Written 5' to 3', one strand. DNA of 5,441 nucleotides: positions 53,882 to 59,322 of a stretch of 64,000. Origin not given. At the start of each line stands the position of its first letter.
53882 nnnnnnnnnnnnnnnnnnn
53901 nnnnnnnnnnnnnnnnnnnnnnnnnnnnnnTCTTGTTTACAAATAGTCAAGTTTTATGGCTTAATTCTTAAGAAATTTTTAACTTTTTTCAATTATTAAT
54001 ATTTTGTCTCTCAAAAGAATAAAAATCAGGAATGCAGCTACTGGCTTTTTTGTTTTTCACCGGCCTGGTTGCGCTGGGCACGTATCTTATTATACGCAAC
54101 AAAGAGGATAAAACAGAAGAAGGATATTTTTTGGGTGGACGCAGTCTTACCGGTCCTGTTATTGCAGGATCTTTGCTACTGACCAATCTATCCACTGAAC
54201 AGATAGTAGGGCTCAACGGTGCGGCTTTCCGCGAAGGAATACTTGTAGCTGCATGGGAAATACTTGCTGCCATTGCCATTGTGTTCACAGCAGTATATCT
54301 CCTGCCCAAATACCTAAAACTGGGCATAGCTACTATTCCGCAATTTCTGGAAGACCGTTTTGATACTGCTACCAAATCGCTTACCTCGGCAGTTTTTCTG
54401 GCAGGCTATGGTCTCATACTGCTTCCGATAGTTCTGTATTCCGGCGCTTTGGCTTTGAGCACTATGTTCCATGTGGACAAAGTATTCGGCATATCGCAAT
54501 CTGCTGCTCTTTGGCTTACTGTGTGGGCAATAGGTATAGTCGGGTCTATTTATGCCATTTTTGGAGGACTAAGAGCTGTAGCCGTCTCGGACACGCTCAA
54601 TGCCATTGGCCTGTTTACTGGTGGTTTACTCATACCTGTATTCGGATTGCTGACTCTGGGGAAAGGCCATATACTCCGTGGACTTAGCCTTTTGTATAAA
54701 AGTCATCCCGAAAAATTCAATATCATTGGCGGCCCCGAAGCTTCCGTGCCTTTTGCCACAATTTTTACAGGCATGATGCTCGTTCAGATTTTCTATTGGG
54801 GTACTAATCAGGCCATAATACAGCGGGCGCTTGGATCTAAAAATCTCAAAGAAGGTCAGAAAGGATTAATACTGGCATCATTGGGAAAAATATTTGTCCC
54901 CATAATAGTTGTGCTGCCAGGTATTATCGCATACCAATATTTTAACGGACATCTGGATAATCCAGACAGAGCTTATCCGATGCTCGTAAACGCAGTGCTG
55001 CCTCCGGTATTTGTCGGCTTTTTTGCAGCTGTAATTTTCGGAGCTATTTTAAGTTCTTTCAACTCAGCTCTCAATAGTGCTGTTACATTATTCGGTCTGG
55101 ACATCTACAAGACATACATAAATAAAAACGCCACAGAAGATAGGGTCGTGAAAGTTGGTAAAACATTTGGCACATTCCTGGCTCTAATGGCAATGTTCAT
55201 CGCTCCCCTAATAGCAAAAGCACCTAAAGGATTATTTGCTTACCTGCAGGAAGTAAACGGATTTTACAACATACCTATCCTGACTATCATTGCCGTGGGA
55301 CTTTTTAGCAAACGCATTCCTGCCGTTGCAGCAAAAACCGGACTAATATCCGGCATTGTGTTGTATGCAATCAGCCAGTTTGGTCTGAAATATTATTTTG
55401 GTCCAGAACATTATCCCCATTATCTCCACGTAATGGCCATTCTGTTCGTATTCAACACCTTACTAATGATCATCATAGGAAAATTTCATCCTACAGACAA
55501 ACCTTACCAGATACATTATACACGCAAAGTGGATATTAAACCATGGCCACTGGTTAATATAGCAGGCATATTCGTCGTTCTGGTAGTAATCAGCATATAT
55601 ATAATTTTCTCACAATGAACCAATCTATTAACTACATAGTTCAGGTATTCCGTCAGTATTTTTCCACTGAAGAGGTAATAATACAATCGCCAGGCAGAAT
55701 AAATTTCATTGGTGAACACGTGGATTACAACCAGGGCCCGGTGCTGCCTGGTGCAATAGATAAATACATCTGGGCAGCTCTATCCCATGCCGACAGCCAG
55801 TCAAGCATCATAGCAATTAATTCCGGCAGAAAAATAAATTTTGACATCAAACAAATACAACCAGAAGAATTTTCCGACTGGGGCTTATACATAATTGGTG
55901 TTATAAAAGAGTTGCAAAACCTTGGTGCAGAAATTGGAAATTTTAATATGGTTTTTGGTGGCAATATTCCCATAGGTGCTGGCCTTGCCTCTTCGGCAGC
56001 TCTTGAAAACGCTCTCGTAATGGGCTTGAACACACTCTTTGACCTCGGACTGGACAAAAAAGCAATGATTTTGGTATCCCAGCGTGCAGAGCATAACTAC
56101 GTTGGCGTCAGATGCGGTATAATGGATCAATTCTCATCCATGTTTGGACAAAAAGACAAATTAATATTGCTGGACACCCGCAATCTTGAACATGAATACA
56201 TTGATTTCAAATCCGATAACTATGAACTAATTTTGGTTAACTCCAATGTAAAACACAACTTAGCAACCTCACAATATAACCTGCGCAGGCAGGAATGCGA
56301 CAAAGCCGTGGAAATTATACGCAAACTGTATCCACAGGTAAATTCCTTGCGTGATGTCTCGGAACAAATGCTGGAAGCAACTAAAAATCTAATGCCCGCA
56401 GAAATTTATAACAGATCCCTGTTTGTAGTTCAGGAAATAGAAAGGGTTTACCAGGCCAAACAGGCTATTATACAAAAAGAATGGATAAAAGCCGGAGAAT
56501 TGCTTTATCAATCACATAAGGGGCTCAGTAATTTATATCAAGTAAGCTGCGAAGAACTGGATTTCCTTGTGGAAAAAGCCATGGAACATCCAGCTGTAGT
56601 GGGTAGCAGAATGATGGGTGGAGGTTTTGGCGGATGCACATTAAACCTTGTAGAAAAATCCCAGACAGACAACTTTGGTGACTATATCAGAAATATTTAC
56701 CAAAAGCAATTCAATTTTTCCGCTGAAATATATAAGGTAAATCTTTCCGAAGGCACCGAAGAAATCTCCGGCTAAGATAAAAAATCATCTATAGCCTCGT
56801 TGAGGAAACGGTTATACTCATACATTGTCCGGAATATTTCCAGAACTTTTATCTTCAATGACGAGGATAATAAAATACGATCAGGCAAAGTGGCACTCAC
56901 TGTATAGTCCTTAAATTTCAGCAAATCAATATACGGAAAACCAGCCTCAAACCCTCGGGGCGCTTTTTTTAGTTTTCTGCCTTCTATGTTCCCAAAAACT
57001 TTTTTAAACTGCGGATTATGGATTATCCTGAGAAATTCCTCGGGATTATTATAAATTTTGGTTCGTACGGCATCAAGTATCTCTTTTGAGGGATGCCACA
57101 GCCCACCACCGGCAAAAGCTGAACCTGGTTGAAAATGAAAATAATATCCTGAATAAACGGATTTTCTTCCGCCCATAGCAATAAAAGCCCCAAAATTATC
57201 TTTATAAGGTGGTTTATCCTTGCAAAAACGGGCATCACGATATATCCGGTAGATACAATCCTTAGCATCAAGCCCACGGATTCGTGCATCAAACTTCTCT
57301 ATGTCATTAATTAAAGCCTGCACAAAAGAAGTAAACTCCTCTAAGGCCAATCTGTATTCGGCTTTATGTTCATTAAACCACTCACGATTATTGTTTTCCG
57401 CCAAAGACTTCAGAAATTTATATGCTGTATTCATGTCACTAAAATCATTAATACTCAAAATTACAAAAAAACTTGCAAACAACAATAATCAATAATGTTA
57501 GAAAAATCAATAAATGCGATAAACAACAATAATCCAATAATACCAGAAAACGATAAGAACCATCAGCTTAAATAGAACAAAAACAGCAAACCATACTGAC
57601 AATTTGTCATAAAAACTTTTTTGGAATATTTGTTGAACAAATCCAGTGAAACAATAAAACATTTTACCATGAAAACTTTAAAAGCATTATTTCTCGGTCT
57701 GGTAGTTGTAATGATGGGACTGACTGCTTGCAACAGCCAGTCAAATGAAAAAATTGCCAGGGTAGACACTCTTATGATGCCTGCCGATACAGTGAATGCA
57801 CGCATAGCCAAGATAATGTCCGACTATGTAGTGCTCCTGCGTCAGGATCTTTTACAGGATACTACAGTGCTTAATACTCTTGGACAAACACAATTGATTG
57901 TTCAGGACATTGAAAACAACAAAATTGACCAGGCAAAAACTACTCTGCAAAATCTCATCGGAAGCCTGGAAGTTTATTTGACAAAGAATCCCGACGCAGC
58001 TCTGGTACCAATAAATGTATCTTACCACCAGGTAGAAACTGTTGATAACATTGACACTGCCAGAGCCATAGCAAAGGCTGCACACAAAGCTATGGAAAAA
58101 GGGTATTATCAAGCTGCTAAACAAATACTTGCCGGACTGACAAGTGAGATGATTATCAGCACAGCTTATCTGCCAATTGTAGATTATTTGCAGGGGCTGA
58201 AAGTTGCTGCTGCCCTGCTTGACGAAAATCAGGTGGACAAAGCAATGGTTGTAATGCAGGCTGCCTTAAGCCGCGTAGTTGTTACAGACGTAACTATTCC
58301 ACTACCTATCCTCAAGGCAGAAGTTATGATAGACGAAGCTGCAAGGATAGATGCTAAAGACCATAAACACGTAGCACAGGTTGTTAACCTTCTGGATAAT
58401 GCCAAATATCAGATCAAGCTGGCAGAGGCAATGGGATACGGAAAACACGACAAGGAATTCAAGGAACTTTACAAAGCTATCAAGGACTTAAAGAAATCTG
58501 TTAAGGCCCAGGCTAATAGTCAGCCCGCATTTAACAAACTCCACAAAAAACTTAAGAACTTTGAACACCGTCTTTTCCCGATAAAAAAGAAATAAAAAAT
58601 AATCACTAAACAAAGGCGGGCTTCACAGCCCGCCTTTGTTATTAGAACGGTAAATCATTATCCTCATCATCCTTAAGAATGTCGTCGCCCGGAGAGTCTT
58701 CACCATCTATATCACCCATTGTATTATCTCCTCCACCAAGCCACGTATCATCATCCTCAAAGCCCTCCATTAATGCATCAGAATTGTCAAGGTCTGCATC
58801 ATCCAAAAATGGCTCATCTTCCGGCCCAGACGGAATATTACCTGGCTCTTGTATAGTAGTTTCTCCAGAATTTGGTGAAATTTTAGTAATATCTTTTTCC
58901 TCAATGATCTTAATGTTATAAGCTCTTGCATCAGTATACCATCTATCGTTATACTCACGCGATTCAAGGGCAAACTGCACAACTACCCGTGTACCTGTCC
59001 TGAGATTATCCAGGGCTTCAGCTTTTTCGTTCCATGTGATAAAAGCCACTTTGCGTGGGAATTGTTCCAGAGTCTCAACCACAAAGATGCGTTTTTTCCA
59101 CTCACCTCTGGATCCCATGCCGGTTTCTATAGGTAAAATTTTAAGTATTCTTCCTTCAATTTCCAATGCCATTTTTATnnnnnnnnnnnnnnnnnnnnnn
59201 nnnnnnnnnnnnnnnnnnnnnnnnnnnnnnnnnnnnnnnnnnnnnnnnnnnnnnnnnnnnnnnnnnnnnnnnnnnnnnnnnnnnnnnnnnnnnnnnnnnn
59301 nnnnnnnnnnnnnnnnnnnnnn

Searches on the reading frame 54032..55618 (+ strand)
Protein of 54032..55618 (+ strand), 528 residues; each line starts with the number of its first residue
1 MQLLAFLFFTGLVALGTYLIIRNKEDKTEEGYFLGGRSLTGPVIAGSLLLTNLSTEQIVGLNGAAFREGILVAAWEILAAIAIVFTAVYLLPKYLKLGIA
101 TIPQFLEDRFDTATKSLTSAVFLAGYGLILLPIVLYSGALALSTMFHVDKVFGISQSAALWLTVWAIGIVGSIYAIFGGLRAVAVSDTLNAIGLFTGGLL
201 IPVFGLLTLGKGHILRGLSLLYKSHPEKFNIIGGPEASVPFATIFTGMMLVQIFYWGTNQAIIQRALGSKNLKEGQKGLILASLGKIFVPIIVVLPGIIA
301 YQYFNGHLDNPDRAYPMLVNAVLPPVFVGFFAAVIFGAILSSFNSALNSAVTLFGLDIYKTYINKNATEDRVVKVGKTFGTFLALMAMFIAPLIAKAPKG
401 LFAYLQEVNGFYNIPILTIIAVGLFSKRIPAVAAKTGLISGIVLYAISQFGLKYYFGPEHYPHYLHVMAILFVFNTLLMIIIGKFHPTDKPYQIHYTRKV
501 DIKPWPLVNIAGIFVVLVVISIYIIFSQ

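Call 49: search_protein_families(library=pfam, proteins=[window:54032-55618:+], max_evalue=0.0001)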
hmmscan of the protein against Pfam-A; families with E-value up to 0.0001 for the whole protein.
window:54032-55618:+ (528 aa): 1 family
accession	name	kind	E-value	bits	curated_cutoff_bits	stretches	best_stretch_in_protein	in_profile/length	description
PF00474.23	SSF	-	3.9e-48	164.8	22.8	1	32-441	1-406/406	Sodium:solute symporter family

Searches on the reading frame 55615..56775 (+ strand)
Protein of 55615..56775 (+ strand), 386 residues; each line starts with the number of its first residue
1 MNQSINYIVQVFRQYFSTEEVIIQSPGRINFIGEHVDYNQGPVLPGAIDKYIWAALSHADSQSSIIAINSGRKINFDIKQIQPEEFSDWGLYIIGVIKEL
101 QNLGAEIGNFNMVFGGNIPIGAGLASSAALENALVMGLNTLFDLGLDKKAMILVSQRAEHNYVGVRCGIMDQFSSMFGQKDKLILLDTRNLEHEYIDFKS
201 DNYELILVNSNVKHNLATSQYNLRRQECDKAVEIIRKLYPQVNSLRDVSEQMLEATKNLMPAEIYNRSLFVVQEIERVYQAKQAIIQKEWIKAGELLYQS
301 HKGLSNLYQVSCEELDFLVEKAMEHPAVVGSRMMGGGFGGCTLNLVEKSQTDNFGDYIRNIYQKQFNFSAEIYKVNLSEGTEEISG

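Call 49: search_protein_families(library=pfam, proteins=[window:55615-56775:+], max_evalue=0.0001)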
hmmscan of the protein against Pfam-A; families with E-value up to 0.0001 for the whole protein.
window:55615-56775:+ (386 aa): 3 families
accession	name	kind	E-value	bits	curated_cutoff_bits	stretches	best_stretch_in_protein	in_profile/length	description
PF00288.32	GHMP_kinases_N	-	1.6e-19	70.3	22.3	1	92-179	2-87/87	GHMP kinases N terminal domain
PF10509.15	GalKase_gal_bdg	-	5.3e-19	68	23.1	1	11-57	2-48/49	Galactokinase galactose-binding signature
PF08544.19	GHMP_kinases_C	-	6.7e-06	26.8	21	1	282-358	2-79/85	GHMP kinases C terminal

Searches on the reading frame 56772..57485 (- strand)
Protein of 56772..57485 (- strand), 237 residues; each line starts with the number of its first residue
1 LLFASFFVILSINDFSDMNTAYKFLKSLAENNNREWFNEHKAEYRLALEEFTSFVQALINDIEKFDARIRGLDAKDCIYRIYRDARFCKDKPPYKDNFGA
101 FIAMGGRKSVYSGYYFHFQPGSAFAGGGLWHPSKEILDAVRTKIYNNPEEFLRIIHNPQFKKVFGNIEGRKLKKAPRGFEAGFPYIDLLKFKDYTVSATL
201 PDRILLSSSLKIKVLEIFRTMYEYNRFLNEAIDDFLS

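Call 49: search_protein_families(library=pfam, proteins=[window:56772-57485:-], max_evalue=0.0001)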
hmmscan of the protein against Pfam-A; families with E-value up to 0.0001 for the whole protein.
window:56772-57485:- (237 aa): 1 family
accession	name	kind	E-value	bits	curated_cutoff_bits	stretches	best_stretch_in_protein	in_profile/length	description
PF09365.15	DUF2461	-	6.5e-73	245.5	22.8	1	21-227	2-208/208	Conserved hypothetical protein (DUF2461)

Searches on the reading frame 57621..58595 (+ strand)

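Call 50: search_protein_families(library=pfam, proteins=[window:57621-58595:+], max_evalue=0.0001)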
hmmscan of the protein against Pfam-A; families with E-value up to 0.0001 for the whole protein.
window:57621-58595:+ (324 aa): 1 family
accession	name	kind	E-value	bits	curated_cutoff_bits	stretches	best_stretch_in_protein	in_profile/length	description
PF10938.13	YfdX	-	3.1e-23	82.9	26.6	1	89-224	4-148/149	YfdX protein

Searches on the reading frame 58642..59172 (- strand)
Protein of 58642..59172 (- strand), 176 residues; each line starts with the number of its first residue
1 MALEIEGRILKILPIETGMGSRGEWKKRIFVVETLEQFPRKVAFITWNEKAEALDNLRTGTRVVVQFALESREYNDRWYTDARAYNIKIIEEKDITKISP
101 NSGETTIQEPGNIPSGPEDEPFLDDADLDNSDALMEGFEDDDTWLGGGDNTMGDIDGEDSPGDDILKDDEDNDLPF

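Call 50: search_protein_families(library=pfam, proteins=[window:58642-59172:-], max_evalue=0.0001)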
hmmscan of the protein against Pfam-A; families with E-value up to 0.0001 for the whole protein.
window:58642-59172:- (176 aa): 1 family
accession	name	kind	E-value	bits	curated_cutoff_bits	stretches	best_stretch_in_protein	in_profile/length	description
PF11325.14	DUF3127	-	2.1e-26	92.4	27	1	4-87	1-84/85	Domain of unknown function (DUF3127)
